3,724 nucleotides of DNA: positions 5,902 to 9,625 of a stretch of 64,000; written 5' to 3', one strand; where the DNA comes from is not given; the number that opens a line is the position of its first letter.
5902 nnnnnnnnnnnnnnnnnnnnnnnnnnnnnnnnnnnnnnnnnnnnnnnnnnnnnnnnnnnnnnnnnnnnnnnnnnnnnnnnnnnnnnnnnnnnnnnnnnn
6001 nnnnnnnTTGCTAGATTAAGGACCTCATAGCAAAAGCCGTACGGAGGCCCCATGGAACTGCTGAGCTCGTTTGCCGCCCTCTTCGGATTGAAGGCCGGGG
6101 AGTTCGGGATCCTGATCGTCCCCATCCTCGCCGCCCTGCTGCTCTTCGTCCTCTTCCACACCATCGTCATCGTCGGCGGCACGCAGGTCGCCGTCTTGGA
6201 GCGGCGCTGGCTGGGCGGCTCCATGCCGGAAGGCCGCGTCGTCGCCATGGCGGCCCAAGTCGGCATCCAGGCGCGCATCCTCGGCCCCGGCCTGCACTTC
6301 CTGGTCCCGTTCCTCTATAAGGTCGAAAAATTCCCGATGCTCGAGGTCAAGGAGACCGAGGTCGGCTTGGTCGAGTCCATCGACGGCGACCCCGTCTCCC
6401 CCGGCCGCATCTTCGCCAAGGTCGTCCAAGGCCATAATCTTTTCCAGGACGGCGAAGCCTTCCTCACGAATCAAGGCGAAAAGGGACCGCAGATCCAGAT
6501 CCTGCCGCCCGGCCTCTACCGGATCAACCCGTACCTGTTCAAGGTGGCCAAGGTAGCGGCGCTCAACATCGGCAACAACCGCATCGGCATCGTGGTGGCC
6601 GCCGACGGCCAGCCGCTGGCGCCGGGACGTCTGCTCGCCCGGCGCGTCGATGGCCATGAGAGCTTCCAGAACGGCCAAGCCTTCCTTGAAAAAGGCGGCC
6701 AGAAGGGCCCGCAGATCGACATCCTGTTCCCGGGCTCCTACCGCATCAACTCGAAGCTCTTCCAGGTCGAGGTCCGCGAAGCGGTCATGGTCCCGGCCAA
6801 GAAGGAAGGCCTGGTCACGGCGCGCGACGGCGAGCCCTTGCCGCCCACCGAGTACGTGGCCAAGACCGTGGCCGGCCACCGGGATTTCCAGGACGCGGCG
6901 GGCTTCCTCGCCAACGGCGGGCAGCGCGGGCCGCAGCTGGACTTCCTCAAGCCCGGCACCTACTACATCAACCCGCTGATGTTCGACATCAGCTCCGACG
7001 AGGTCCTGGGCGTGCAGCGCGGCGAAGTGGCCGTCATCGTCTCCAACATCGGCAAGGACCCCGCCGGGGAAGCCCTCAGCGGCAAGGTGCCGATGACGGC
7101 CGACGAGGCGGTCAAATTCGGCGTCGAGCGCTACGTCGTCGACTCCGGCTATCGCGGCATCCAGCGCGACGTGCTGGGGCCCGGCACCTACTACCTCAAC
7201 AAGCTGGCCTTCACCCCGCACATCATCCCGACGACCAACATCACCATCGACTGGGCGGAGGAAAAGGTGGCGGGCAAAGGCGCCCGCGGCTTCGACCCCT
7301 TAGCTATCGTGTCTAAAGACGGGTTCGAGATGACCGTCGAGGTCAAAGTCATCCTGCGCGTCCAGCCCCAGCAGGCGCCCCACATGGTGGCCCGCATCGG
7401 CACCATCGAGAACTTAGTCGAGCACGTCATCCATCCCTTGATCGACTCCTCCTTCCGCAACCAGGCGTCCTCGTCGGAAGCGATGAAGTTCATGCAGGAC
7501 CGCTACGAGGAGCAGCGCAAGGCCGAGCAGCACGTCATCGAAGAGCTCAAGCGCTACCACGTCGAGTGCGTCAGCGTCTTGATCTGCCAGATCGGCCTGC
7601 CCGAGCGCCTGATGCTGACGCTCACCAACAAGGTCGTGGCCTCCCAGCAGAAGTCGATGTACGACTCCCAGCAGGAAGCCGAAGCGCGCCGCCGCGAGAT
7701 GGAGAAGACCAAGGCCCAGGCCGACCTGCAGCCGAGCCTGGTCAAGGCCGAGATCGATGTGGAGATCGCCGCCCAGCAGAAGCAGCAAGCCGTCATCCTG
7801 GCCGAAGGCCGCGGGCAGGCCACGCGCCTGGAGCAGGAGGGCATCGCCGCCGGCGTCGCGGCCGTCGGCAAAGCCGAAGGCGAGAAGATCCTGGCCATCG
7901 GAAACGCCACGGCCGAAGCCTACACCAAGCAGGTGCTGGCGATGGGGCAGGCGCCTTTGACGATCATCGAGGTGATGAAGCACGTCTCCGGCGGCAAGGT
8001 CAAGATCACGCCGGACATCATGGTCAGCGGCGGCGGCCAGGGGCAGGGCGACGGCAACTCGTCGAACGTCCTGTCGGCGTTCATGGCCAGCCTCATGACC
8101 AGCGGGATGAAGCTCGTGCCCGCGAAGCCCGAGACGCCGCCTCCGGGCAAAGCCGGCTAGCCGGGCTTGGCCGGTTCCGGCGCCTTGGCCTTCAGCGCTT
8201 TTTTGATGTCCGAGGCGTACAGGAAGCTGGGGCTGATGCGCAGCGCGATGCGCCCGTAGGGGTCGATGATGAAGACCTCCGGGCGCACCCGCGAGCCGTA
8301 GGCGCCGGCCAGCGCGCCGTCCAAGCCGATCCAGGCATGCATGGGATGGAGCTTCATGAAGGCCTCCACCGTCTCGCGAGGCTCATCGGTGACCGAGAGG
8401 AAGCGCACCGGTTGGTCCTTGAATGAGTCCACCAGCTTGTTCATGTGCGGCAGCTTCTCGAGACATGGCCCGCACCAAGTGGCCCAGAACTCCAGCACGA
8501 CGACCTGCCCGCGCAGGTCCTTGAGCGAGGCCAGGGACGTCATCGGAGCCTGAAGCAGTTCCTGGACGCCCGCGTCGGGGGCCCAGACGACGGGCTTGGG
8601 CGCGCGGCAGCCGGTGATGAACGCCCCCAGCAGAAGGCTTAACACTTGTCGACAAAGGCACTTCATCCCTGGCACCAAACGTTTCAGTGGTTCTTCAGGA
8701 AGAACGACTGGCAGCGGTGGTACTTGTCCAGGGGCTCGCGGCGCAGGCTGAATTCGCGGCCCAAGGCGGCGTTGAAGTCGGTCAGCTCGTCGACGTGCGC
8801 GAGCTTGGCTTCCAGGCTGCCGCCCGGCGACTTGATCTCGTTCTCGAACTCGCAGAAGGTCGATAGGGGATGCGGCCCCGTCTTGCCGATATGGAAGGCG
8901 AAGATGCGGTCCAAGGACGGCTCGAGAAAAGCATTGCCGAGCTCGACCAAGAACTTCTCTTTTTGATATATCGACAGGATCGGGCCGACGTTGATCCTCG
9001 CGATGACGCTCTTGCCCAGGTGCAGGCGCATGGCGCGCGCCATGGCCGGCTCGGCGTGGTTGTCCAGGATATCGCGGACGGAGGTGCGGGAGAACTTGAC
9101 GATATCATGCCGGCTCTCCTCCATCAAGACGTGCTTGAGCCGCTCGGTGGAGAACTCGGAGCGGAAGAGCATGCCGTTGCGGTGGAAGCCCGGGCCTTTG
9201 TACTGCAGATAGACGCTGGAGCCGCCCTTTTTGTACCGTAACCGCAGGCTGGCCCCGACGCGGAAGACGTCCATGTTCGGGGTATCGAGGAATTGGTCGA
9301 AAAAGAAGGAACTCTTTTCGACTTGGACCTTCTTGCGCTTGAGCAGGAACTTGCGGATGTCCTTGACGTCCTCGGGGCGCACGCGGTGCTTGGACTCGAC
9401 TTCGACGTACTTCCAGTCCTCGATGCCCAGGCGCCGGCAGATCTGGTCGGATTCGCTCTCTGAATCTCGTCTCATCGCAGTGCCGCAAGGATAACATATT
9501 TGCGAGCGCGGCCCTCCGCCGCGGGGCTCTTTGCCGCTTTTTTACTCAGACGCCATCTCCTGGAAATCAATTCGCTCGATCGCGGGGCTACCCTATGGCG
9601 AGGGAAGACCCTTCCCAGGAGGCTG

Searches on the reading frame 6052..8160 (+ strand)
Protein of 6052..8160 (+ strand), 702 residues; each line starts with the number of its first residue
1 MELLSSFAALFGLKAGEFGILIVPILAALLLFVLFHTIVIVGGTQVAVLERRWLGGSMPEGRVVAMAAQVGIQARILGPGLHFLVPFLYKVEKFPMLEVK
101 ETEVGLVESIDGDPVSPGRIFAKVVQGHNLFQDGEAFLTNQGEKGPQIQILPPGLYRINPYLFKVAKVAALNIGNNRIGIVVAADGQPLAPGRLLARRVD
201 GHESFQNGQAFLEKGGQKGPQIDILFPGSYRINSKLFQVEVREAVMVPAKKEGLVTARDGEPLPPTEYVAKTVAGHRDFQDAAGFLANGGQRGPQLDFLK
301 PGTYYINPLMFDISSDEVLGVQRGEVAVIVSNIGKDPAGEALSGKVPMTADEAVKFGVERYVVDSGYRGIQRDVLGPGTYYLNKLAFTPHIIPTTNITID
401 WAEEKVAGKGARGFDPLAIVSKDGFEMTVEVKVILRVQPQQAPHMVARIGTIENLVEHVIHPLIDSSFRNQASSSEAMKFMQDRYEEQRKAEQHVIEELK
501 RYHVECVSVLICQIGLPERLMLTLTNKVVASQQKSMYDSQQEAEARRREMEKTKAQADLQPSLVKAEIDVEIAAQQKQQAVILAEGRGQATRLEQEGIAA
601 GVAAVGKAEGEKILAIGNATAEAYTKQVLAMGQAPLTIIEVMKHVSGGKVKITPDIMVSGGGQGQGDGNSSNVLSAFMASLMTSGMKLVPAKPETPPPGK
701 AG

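Call 80: search_protein_families(library=pfam, proteins=[window:6052-8160:+], max_evalue=0.00001)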
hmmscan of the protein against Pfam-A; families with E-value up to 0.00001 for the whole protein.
window:6052-8160:+ (702 aa): 1 family
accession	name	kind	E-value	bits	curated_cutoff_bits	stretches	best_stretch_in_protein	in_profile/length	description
PF01145.31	Band_7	-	4.5e-22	79.4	23.6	1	363-546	3-172/176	SPFH domain / Band 7 family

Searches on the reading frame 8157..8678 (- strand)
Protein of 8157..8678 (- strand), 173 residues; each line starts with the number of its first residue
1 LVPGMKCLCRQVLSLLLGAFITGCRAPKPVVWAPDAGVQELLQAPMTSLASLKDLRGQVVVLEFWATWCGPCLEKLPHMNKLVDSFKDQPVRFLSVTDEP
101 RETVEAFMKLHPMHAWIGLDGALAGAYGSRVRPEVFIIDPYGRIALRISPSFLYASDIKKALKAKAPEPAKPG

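Call 95: search_protein_families(library=pfam, proteins=[window:8157-8678:-], max_evalue=0.001)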
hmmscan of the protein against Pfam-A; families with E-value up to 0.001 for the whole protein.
window:8157-8678:- (173 aa): 4 families
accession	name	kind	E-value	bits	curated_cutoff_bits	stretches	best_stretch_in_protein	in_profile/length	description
PF00578.27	AhpC-TSA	-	4.3e-17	62.6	26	1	50-145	18-122/124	AhpC/TSA family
PF08534.16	Redoxin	-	1e-12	48.5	26.6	1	48-147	19-131/148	Redoxin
PF00085.26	Thioredoxin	-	1.1e-07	32.3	23.5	1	58-97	19-57/103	Thioredoxin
PF13905.12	Thioredoxin_8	-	4.6e-07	30.5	27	1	57-144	1-94/94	Thioredoxin-like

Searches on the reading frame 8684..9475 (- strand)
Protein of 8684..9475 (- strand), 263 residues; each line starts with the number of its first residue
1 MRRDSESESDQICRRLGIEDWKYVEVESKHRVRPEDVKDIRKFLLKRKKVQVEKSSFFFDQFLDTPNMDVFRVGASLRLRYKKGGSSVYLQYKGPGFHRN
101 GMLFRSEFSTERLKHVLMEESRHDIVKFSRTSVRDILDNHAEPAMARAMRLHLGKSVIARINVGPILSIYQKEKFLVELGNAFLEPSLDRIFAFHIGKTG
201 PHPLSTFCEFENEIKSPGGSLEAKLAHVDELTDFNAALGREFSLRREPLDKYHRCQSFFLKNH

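Call 95: search_protein_families(library=pfam, proteins=[window:8684-9475:-], max_evalue=0.001)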
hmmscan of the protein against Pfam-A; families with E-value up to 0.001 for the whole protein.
window:8684-9475:- (263 aa): 1 family
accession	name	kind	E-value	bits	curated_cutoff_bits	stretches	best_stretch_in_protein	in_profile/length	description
PF01928.26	CYTH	-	1.4e-07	32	23.2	1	25-109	3-90/179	CYTH domain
